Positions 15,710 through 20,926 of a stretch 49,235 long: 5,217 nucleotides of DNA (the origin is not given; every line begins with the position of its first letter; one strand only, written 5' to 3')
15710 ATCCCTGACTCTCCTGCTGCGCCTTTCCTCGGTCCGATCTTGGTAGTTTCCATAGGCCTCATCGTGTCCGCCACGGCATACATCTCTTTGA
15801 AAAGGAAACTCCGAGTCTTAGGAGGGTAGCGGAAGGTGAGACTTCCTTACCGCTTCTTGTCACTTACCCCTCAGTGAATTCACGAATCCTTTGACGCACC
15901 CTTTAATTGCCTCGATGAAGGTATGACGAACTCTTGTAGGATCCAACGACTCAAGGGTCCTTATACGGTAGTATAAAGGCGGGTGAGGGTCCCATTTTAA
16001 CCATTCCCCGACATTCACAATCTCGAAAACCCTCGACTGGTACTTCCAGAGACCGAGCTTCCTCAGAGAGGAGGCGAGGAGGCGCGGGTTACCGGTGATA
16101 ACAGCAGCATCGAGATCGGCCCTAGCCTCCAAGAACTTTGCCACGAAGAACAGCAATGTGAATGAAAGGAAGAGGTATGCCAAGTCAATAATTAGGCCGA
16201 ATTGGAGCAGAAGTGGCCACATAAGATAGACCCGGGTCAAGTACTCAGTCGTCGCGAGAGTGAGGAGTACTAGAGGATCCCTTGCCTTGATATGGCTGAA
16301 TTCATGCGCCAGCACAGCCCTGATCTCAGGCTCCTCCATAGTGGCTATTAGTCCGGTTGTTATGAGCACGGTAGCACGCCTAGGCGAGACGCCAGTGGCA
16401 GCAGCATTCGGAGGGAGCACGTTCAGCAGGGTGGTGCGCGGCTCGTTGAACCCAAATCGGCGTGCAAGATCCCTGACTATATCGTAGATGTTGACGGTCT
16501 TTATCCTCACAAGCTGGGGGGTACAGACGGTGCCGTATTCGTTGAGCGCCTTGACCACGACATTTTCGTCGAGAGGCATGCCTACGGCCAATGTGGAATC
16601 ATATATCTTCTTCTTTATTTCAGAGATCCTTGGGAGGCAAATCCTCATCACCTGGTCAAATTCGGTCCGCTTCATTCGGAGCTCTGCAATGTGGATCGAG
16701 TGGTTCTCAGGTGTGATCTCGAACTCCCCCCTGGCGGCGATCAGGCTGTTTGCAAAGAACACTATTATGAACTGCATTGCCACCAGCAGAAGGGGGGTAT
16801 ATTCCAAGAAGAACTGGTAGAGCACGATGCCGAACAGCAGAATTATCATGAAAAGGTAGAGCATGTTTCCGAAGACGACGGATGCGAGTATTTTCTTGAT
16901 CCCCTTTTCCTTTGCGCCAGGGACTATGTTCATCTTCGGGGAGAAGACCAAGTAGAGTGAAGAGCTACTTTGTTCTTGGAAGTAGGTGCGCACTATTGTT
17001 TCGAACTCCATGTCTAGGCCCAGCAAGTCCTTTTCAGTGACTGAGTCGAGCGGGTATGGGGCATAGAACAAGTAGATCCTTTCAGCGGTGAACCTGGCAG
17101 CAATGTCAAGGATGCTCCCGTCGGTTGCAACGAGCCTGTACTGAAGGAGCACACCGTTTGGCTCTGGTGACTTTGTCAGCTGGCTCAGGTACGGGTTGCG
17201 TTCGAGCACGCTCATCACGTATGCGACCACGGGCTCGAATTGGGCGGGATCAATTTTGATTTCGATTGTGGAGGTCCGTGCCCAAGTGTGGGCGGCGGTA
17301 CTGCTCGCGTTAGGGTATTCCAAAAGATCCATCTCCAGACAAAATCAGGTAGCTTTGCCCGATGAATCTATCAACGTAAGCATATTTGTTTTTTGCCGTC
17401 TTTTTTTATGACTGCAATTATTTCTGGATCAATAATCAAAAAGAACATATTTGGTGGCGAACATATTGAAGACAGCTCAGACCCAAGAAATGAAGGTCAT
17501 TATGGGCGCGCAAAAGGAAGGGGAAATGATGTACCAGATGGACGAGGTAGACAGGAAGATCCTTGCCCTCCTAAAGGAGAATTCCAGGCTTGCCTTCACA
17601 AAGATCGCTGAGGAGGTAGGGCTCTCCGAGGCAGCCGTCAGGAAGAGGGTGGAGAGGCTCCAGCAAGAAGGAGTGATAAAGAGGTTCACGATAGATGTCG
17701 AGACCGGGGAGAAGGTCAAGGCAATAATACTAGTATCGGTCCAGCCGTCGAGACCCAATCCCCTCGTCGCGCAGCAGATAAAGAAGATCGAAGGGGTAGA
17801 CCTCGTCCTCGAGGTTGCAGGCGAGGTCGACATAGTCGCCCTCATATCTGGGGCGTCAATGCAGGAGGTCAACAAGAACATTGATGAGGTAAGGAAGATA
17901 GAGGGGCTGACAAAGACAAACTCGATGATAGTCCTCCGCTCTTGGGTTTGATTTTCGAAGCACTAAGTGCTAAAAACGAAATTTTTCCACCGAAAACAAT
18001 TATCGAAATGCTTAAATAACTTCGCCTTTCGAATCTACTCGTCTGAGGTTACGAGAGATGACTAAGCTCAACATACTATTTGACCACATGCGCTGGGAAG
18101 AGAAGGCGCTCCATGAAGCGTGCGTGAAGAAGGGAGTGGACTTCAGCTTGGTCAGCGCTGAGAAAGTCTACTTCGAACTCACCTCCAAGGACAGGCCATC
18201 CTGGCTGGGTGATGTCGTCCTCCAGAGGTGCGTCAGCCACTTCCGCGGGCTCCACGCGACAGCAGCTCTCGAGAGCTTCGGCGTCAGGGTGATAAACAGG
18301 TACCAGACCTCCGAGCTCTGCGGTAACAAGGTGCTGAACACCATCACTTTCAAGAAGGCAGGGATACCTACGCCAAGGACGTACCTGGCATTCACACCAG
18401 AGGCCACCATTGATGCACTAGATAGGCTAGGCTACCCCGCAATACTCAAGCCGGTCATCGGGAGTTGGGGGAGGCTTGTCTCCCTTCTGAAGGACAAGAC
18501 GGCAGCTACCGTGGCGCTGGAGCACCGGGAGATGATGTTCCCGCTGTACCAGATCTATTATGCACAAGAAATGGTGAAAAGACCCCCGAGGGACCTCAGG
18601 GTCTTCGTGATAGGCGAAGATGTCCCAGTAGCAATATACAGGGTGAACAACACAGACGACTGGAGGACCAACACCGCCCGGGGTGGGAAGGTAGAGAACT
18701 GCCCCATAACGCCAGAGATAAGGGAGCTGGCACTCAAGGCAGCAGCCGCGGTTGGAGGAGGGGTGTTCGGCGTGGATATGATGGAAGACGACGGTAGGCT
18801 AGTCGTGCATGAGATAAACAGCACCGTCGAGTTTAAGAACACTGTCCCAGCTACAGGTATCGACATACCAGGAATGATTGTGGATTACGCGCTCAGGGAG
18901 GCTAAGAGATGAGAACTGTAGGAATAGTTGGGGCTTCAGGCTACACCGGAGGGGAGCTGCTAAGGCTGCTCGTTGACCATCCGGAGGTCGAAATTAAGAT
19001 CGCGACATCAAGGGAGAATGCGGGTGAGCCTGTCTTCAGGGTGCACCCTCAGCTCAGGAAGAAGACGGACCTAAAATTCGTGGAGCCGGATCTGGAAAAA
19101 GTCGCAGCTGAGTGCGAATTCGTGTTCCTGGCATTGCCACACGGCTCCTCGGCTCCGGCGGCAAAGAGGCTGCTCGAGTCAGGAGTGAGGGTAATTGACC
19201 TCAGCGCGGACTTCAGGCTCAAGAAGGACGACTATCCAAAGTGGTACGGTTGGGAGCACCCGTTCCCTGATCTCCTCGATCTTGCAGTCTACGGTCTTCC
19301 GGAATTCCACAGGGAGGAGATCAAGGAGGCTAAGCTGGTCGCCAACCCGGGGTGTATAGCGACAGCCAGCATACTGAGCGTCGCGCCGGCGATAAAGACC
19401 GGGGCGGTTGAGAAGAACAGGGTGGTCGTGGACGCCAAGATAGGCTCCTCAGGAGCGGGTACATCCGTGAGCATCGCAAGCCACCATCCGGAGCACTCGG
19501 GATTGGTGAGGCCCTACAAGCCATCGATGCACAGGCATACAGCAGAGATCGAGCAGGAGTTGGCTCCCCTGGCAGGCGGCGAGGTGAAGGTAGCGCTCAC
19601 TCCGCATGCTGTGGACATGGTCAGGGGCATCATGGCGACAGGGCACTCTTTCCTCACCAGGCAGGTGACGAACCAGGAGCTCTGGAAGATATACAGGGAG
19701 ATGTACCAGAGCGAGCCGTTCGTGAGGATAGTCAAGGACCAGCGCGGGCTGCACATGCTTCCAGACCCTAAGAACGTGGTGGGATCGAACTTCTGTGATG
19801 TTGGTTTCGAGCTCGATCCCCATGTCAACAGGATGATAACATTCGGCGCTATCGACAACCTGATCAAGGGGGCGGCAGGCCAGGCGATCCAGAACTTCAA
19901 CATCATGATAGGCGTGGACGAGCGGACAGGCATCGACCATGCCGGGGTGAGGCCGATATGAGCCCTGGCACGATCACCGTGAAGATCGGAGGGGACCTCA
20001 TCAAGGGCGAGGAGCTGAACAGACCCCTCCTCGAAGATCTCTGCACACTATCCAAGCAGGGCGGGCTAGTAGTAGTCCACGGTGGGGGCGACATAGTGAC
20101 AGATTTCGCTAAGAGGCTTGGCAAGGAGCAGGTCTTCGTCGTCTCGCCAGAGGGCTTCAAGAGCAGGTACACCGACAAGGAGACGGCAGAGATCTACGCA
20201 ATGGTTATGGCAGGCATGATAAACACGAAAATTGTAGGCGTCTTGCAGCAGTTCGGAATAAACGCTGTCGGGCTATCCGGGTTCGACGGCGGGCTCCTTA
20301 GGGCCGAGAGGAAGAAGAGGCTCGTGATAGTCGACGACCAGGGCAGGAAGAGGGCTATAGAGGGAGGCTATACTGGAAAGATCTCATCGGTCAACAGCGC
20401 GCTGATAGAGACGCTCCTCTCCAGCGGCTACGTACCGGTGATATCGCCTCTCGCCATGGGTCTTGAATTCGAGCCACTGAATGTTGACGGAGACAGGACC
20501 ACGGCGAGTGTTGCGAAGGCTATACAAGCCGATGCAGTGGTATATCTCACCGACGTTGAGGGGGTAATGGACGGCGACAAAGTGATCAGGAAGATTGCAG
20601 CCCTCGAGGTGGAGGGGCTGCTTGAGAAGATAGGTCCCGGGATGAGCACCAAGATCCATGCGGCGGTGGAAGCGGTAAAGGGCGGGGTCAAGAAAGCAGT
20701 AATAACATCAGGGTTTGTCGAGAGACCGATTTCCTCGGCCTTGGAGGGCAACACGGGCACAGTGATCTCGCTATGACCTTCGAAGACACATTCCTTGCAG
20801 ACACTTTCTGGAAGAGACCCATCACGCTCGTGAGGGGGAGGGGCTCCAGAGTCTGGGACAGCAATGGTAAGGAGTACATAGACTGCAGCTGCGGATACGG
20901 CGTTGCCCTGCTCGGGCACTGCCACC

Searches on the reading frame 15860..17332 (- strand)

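Call 43: search_protein_families(library=pfam, proteins=[window:15860-17332:-], max_evalue=0.00001)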
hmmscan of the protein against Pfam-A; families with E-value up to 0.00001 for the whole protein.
window:15860-17332:- (490 aa): 1 family
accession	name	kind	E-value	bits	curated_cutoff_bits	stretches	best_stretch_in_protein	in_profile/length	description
PF01435.24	Peptidase_M48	-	3.5e-17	63.3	20.3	1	281-462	6-184/186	Peptidase family M48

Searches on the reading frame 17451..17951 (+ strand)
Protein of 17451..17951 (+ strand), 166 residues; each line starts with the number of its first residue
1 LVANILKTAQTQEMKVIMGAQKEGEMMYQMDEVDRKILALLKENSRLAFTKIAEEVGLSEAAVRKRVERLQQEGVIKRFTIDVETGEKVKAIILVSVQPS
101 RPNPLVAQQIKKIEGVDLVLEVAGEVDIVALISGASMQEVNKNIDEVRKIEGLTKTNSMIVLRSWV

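Call 43: search_protein_families(library=pfam, proteins=[window:17451-17951:+], max_evalue=0.00001)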
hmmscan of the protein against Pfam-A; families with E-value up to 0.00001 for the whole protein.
window:17451-17951:+ (166 aa): 5 families
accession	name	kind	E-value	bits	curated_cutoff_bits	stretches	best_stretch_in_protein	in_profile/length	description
PF13404.12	HTH_AsnC-type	-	4.2e-17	62.1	27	1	30-71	1-42/42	AsnC-type helix-turn-helix domain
PF13412.12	HTH_24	-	3.7e-16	58.9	21.9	1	30-77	1-48/48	Winged helix-turn-helix DNA-binding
PF01037.27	AsnC_trans_reg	-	2.1e-10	40.8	25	1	94-163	2-72/73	Lrp/AsnC ligand binding domain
PF08279.18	HTH_11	-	4.7e-06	26.8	25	1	35-84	3-49/55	HTH domain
PF22451.2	NirdL-like_HTH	-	6.9e-06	26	27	1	49-76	19-46/47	Siroheme decarboxylase NirDL-like HTH domain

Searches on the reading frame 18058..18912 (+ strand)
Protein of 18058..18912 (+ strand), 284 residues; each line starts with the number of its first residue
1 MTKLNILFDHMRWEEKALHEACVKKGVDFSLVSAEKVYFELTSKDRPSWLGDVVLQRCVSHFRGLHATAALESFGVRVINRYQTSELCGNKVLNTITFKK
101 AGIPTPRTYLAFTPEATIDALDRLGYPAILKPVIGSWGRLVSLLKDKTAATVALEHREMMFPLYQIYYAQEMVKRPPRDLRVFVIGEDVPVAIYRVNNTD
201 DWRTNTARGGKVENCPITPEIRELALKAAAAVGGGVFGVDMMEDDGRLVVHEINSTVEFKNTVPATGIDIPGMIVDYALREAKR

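Call 43: search_protein_families(library=pfam, proteins=[window:18058-18912:+], max_evalue=0.00001)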
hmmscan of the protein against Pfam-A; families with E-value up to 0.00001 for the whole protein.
window:18058-18912:+ (284 aa): 6 families
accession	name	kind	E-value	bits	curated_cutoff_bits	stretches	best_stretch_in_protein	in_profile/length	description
PF08443.16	RimK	-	4.2e-30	105.2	21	1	90-277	3-187/188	RimK-like ATP-grasp domain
PF22626.3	LysX_preATP_grasp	-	1.8e-16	60.5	27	1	5-86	2-83/84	LysX preATP-grasp domain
PF02955.21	GSH-S_ATP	-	9.7e-09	35.3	23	1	116-244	22-154/175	Prokaryotic glutathione synthetase, ATP-grasp domain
PF02655.19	ATP-grasp_3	-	1.7e-07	31.9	23.2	1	88-255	1-155/160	ATP-grasp domain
PF02222.28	ATP-grasp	-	4.1e-07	30.3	27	1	98-254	3-160/179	ATP-grasp domain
PF14397.11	ATPgrasp_ST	-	1.9e-06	27.7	31.4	0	77-149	8-84/278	Sugar-transfer associated ATP-grasp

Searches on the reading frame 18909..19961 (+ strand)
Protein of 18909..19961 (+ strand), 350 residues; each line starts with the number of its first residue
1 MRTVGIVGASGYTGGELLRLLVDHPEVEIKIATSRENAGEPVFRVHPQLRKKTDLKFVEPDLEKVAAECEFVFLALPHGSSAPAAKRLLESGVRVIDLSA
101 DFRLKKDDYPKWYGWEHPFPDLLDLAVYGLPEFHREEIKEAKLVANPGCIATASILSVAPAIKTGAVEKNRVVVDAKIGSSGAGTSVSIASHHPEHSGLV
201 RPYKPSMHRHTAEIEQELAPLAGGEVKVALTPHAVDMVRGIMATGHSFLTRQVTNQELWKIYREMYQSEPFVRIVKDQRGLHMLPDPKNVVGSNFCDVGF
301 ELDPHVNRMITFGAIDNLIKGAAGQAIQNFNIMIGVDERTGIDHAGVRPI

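Call 43: search_protein_families(library=pfam, proteins=[window:18909-19961:+], max_evalue=0.00001)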
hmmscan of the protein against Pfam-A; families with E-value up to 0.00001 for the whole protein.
window:18909-19961:+ (350 aa): 3 families
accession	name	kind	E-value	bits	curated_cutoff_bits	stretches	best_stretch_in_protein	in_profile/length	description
PF22698.1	Semialdhyde_dhC_1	-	3.1e-53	180.5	27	1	149-317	1-165/165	Semialdehyde dehydrogenase, dimerisation domain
PF01118.30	Semialdhyde_dh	-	2.6e-35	121.9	26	1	3-141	1-121/121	Semialdehyde dehydrogenase, NAD binding domain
PF02774.23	Semialdhyde_dhC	-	2.1e-18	67.6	26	1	159-320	2-184/184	Semialdehyde dehydrogenase, dimerisation domain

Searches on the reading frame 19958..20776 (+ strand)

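Call 43: search_protein_families(library=pfam, proteins=[window:19958-20776:+], max_evalue=0.00001)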
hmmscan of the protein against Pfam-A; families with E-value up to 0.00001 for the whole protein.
window:19958-20776:+ (272 aa): 1 family
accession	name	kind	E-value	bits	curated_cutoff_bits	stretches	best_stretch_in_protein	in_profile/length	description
PF00696.33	AA_kinase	-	1.1e-43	150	24.9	1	6-251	3-234/234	Amino acid kinase family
